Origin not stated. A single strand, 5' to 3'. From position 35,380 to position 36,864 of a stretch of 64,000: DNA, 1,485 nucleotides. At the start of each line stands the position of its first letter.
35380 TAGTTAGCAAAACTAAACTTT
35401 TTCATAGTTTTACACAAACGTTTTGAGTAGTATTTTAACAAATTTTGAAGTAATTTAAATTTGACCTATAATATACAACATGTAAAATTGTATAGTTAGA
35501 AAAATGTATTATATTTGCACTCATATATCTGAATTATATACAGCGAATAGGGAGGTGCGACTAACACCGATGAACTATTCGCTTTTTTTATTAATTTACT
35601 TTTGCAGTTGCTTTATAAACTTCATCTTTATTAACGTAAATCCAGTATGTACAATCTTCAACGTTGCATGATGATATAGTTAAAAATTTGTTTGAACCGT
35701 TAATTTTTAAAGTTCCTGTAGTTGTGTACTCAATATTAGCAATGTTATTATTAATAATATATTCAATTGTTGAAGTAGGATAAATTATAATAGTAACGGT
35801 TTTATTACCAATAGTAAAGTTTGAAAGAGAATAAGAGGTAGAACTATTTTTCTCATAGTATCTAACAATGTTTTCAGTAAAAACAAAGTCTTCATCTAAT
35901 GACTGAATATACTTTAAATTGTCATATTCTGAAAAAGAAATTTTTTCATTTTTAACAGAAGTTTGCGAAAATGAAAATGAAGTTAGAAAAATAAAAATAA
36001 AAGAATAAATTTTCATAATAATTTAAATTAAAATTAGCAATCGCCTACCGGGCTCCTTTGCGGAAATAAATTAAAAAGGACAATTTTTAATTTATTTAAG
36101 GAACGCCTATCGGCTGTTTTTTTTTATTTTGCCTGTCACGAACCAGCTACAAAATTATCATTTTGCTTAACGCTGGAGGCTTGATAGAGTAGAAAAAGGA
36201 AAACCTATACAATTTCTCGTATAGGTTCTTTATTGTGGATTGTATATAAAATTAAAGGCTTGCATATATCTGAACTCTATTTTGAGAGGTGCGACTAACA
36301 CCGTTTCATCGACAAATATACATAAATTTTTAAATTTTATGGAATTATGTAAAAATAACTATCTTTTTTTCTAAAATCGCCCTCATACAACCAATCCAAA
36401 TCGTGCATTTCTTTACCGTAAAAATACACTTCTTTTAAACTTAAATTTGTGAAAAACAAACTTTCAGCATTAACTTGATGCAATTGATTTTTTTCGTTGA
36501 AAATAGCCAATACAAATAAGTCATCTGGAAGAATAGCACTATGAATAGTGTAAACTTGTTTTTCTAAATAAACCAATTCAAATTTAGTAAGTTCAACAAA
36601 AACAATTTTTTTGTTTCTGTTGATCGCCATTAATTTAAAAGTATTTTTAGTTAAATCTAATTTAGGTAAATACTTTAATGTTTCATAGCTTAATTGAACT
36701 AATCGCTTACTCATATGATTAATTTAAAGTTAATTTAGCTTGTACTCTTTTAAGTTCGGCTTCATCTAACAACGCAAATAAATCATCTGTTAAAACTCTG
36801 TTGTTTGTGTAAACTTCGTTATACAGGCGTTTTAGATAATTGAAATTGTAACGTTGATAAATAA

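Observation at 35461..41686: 6.2-kb integrase-less, rolling-circle, phage-like element bracketed by direct dif-like sites: candidate Xer-exploiting (IMEX) ssDNA prophage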

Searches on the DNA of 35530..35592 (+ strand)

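Call 56: build_rna_model(alignment_id=A3, structure=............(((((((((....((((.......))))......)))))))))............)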
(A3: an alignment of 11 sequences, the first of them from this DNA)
Model R1 built from alignment A3 (11 sequences, 67 columns); structure: as given.
model positions 57; base pairs 13; branch points 0; effective number of sequences 11; information 0.889 bits per position. Calibrated on 0.2 Mb of random sequence (short: E-values are rough).
structure used (alignment columns):
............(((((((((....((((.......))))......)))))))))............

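Call 57: search_with_rna_model(model_id=R1, sources=[window, L001, L002, L003, L030, L037, L059, L061, L069, L077, L083, L088, L091, L093, L097, L098, L099, L100, L101, L102, L103, L104, L106, L107, L108, L109, L110, L111, L112, L113, L114, L115, L117, L119, L120, L121, L122, L123, L124, L125, L126, L127, L128, L129, L130, L131, L132, L133, L134, L135, L136, L137, L138, L139, L140, L141, L142, L143, L144, L145, L146, L147, L148, L149, L150, L151, L152, L153, L154, L155, L156, L157, L158], max_evalue=1)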
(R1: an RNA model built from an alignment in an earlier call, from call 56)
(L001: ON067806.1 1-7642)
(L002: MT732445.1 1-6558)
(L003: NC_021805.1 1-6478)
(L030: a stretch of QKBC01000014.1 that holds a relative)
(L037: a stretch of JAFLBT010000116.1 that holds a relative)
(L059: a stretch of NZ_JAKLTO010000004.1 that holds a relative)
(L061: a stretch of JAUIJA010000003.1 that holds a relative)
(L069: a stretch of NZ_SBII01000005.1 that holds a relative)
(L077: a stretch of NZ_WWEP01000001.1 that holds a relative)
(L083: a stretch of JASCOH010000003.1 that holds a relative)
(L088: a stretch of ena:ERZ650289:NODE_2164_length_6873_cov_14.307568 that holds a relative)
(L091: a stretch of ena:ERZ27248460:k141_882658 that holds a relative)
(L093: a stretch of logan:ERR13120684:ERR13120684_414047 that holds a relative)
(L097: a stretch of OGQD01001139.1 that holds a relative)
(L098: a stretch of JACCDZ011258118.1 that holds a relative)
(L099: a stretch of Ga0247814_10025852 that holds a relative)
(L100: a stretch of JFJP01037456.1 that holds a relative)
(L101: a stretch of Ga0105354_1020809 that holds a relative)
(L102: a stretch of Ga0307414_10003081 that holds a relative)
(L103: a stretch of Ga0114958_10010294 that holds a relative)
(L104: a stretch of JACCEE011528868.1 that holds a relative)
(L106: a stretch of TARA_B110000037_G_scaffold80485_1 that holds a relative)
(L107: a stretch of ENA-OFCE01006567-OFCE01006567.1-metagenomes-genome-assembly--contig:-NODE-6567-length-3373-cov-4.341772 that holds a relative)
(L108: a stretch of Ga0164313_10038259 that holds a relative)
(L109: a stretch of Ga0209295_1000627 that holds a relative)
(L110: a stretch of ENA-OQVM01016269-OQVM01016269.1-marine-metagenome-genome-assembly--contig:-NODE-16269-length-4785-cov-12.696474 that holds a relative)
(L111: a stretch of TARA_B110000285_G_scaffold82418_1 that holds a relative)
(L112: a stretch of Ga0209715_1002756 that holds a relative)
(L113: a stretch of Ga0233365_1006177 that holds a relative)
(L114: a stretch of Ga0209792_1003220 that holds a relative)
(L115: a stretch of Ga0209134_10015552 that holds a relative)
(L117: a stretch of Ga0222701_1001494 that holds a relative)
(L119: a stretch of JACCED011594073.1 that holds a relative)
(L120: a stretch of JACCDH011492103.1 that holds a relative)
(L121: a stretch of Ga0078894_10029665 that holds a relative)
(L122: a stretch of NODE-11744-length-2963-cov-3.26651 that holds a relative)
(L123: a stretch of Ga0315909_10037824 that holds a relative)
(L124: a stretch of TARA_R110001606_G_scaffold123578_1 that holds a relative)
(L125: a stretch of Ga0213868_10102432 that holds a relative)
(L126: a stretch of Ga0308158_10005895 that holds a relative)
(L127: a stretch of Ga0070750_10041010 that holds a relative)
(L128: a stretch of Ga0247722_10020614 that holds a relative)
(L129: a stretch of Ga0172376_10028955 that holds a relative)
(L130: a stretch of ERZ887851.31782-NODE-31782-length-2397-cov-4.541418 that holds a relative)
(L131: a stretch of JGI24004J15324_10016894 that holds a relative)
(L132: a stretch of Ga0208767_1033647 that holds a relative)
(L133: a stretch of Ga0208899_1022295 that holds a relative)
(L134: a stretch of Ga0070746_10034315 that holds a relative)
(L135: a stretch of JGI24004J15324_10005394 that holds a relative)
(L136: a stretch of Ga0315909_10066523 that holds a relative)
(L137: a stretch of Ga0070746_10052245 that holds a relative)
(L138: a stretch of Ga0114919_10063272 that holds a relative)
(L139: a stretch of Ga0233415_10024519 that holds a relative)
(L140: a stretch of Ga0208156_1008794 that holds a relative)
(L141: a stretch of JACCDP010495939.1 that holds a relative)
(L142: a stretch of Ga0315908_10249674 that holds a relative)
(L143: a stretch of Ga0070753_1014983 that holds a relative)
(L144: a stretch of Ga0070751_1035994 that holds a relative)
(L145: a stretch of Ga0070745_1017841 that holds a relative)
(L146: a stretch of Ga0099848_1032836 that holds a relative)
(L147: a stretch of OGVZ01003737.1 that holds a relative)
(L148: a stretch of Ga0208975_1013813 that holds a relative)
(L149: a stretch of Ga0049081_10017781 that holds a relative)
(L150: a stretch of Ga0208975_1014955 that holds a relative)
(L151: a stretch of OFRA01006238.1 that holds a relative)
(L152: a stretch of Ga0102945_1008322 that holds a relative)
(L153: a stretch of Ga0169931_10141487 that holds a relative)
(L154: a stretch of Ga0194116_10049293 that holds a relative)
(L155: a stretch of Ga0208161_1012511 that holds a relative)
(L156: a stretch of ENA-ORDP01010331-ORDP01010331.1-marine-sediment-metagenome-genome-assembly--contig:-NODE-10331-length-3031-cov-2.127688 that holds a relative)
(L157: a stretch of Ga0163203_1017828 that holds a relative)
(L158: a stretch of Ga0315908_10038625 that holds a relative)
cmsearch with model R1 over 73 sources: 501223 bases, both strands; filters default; matches with E-value up to 1: 15.
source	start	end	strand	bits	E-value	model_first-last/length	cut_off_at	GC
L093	5801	5857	-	68.5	1.8e-09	1-57/57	no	0.33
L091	4532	4589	-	66.6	4e-09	1-57/57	no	0.31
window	35535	35592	+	65.7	5.8e-09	1-57/57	no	0.38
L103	345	401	-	65.3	6.9e-09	1-57/57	no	0.32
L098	217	273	-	58.1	1.6e-07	1-57/57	no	0.32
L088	1419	1476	-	58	1.7e-07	1-57/57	no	0.41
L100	12942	12998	-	55.9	4.3e-07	1-57/57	no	0.37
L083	361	415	+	54.2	9.1e-07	1-57/57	no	0.42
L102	7279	7335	-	53.6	1.2e-06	1-57/57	no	0.4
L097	14145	14202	-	53.3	1.3e-06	1-57/57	no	0.36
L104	3528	3586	-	49.7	6.3e-06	1-57/57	no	0.31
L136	708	761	-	26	0.2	1-57/57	no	0.39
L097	13726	13785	-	25.3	0.27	1-57/57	no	0.38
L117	1313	1362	-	25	0.31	1-57/57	no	0.26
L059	5353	5390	+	22.6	0.86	1-57/57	no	0.34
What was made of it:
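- Closest known: ΦCjT23 and the 57 'ΦCjT23-like prophages' of Flavobacterium. Different: The antisense hairpin element is found only in this Rep lineage (call 57).
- The element tracks the Rep lineage, not the capsid module: it is present in all 11 lineages with this Rep type and absent from ΦCjT23, the Cellulophaga phages and L069 (call 57).
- Tried and rejected: Weak covariance-model hits in L136, L117 and L059 (E 0.2-0.9) were not pursued (call 57).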

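Call 86: search_with_rna_model(model_id=R1, sources=[window, L083, L088, L091, L093, L097, L098, L100, L102, L103, L104], max_evalue=0.0001, make_alignment=true)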
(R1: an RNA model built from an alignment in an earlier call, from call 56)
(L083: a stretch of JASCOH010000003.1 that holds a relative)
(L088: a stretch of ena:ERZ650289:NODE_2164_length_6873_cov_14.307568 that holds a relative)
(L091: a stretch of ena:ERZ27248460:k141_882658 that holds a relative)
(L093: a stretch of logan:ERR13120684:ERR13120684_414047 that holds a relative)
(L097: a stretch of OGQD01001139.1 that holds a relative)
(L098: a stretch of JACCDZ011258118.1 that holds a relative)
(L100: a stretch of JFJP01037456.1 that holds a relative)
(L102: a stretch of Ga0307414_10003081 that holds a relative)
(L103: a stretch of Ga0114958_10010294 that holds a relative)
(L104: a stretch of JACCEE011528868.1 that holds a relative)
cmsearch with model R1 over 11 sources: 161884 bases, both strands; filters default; matches with E-value up to 0.0001: 11.
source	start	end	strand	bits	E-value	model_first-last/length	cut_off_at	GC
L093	5801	5857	-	68.5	5.7e-10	1-57/57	no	0.33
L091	4532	4589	-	66.6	1.3e-09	1-57/57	no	0.31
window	35535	35592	+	65.7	1.9e-09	1-57/57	no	0.38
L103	345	401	-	65.3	2.2e-09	1-57/57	no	0.32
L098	217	273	-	58.1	5.2e-08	1-57/57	no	0.32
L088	1419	1476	-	58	5.4e-08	1-57/57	no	0.41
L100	12942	12998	-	55.9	1.4e-07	1-57/57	no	0.37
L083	361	415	+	54.2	2.9e-07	1-57/57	no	0.42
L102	7279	7335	-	53.6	3.7e-07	1-57/57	no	0.4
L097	14145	14202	-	53.3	4.2e-07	1-57/57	no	0.36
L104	3528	3586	-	49.7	2e-06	1-57/57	no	0.31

Alignment A6: 11 matches aligned to the model, 59 columns, each read 5' to 3' on its own strand. Consensus structure (alignment columns), stored with it:
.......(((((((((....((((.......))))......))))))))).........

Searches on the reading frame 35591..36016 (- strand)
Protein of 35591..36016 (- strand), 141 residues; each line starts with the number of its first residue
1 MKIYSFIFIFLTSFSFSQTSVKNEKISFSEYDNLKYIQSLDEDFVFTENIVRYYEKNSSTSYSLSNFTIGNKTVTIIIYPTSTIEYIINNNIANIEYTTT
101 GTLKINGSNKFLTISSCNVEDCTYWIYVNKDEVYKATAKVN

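Call 10: search_protein_families(library=phrogs, max_evalue=0.1, proteins=[window:35591-36016:-])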
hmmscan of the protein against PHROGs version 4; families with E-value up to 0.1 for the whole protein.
window:35591-36016:- (141 aa): 0 families

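Call 27: search_protein_families(library=pfam, max_evalue=1, proteins=[window:35591-36016:-])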
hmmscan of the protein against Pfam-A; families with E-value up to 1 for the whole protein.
window:35591-36016:- (141 aa): 0 families
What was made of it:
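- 35591..36016 (-): w14: 141-aa protein with an N-terminal hydrophobic, signal-peptide-like start. Lineage-specific cargo inserted into the control region. No Pfam or PHROG hit (calls 10, 27).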

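Call 82: search_protein_representatives(protein=window:35591-36016:-)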
Query: 141 residues. Proteins with E-value up to 0.001 (for the whole library): 9; up to 1e-10: 6; up to 1e-30: 1. The best 9 are listed.
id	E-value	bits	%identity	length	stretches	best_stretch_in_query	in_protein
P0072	6.9e-82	288.0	99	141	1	1-141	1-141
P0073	1.1e-26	109.6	44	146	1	4-140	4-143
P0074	2.6e-23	98.7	47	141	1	6-139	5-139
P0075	3.9e-22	94.9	40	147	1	3-138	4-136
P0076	2.3e-17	79.5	41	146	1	7-141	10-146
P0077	6.6e-11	58.6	35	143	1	6-135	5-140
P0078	2.4e-05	40.6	50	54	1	81-136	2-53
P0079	3.9e-05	39.9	32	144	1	20-135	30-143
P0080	1.6e-04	38.0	35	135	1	6-135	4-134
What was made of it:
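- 35591..36016 (-): Only 9 relatives among 1.84 billion representative proteins (call 82).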

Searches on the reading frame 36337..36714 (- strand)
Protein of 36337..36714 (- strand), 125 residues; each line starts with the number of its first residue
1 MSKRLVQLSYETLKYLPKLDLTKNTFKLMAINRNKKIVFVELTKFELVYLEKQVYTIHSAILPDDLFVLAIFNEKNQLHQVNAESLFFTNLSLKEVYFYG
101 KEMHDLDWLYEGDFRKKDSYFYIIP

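Call 10: search_protein_families(library=phrogs, max_evalue=0.1, proteins=[window:36337-36714:-])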
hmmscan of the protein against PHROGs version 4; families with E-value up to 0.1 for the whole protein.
window:36337-36714:- (125 aa): 0 families

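Call 27: search_protein_families(library=pfam, max_evalue=1, proteins=[window:36337-36714:-])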
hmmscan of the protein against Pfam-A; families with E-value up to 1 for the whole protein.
window:36337-36714:- (125 aa): 0 families

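Call 40: search_solved_structures(query=window:36337-36714:-, max_evalue=10)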
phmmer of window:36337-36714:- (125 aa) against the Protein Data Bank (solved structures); distinct sequences matched with E-value up to 10: 1.
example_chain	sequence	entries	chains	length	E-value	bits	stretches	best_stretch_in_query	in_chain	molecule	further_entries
9l94_M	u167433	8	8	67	0.77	13.3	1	84-112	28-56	Large ribosomal subunit protein eL24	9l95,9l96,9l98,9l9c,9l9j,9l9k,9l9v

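Call 66: find_homologous_proteins(query=window:36337-36714:-, max_evalue=0.001)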
Query window:36337-36714:- (125 aa): 22 proteins with E <= 0.001 among 25 candidates.
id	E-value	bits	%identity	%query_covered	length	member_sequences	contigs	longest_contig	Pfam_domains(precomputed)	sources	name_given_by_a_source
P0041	2.5e-72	259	97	100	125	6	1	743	-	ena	-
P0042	8.0e-71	254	95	100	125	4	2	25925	-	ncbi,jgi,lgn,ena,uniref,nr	ncbi:hypothetical protein [Flavobacterium sp. UBA6195]|uniref:hypothetical protein n=1 Tax=Flavobact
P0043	1.6e-67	243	95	100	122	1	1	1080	-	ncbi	-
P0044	2.2e-67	243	92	100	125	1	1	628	-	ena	-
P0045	3.8e-63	229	88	100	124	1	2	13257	-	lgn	-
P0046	1.3e-59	217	85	100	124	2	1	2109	-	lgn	-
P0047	7.0e-59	215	84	100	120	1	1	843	-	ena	-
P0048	2.1e-47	178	70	99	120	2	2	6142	-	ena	-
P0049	1.5e-44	169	67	99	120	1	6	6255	-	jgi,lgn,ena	-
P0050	1.6e-42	162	63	99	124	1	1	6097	-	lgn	-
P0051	2.9e-42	162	63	99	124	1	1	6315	-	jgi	jgi:hypothetical protein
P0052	1.8e-41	159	64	99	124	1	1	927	-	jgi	jgi:hypothetical protein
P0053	5.0e-40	154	62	99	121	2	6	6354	-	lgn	-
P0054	8.8e-40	153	62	99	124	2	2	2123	-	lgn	-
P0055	1.9e-39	152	63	99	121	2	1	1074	-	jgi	jgi:hypothetical protein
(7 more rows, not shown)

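Call 72: predict_structure(alignment_id=A4)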
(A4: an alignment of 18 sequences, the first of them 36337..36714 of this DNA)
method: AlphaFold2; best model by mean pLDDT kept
length: 125 residues; sequences in the alignment: 18
mean_pLDDT: 66.8   pTM: 0.61
mean pLDDT of the five models: 66.8, 64.2, 63.2, 58.7, 57.2
residues with pLDDT >= 90: 0; 70-90: 60; 50-70: 50; < 50: 15
segments of 3 or more residues with pLDDT < 50: 18-23, 87-90, 99-101
pLDDT, mean of each block of 10 residues (from residue 1): 71 59 64 82 73 71 77 74 51 50 60 68 68
secondary structure, 60 per line:
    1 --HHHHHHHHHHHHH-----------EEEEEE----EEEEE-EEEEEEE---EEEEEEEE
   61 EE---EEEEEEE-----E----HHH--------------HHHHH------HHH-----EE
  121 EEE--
elements in order: H3-15 E27-32 E37-41 E43-49 E53-62 E66-72 H100-104 E119-123

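Call 75: fold_search(model_id=the predicted structure, library=pdb)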
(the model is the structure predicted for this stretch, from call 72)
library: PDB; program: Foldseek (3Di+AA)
matches with E <= 10: 543; with E <= 0.001: 0
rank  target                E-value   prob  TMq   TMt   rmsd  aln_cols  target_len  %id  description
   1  7zzz_P                1.4e-01  0.99  0.52  0.69   4.6       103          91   14  Bacteriophage phiCjT23 capsid (released 2022-12-14)
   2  6urv_D                3.1e-01  0.66  0.28  0.24   6.2        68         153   13  Crystal structure of Yellow Fever Virus NS2B-NS3 protease domain (released 2020-01-22)
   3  8a22_An               3.8e-01  0.07  0.16  0.14  15.0       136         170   11  Structure of the mitochondrial ribosome from Polytomella magna (released 2022-11-16)
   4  6urv_F                5.3e-01  0.47  0.27  0.23   7.2        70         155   14  Crystal structure of Yellow Fever Virus NS2B-NS3 protease domain (released 2020-01-22)
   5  9jmk_P                6.9e-01  0.07  0.20  0.23  14.1       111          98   12  50S Ribosomal Subunit precursor state III (released 2025-10-29)
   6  7vmv_H                7.3e-01  0.44  0.29  0.23   5.4        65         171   20  Crystal structure of Dengue NS2B-NS3 Protease after secondary cleavage (released 2022-07-06)
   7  3mpz_A                7.3e-01  0.13  0.23  0.23  12.9       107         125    4  Crystal structure of CYTIDINE DEAMINASE from Mycobacterium smegmatis (released 2010-05-19)
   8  5yvw_B                7.7e-01  0.47  0.30  0.08   5.7        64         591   16  Crystal structure of full length NS3 protein (eD4NS2BNS3) from DENV4 in closed conformation (released 2018-12-05)
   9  7vmv_B                7.7e-01  0.35  0.31  0.25   8.3        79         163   15  Crystal structure of Dengue NS2B-NS3 Protease after secondary cleavage (released 2022-07-06)
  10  4wif_A                7.7e-01  0.25  0.29  0.29  13.5       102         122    6  Crystal structure of E47Q mutant cytidine deaminase from Mycobacterium tuberculosis (MtCDA E47Q) (released 2015-09-09)
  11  7vmv_F                8.1e-01  0.30  0.29  0.24   8.7        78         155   19  Crystal structure of Dengue NS2B-NS3 Protease after secondary cleavage (released 2022-07-06)
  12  6h01_B                9.1e-01  0.05  0.17  0.11  13.1        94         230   10  Crystal structure of a domain-swapped dark-state sfGFP containing the unnatural amino acid ortho-nitrobenzyl-tyrosine  (released 2019-04-24)
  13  3mpz_B                1.0e+00  0.12  0.23  0.23  12.7       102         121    4  Crystal structure of CYTIDINE DEAMINASE from Mycobacterium smegmatis (released 2010-05-19)
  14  7asn_N                1.0e+00  0.07  0.18  0.20  13.6       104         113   10  Staphylococcus aureus 50S after 30 minutes incubation a 37C (released 2021-11-17)
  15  4f3w_B                1.1e+00  0.18  0.26  0.27  10.6        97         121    6  Crystal structure of cytidine deaminase Cdd from Mycobacterium marinum (released 2012-05-23)
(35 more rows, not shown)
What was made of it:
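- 36337..36714 (-): w13: 125-aa candidate vertex/penton protein, in the position of the ΦCjT23 spike gene gp13. Model pLDDT 67 (calls 72, 75).
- Penton-like w13: call 75.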
